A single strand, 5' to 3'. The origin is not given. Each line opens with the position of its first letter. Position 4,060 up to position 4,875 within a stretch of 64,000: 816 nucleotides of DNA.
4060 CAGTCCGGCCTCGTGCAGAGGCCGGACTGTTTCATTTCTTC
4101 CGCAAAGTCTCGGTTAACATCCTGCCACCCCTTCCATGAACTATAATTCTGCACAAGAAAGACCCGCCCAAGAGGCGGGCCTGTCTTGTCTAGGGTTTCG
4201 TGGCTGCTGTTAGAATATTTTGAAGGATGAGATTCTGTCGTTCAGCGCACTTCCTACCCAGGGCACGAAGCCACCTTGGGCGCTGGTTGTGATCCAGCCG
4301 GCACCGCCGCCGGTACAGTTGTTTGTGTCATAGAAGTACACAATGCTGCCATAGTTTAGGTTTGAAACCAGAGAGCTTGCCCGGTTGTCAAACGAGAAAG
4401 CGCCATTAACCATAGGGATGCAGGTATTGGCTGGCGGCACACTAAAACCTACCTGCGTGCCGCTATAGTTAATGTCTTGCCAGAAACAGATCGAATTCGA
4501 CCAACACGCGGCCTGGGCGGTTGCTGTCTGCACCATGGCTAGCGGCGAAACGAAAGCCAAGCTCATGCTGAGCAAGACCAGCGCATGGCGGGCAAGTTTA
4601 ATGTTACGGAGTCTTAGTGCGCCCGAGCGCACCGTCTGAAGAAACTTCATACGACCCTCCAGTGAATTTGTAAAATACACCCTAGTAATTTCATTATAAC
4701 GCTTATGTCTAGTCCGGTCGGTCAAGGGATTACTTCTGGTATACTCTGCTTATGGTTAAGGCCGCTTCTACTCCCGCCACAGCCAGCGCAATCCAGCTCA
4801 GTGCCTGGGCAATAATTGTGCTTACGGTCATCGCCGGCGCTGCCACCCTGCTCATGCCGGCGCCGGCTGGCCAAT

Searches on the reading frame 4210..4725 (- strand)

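Call 62: search_protein_families(library=pfam, proteins=[window:4210-4725:-], max_evalue=0.0001)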
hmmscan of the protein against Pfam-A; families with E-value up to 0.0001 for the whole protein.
window:4210-4725:- (171 aa): 1 family
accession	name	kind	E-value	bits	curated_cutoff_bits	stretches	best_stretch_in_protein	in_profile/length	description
PF03995.18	Inhibitor_I36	-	1.4e-08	35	21.1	1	68-141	2-66/69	Peptidase inhibitor family I36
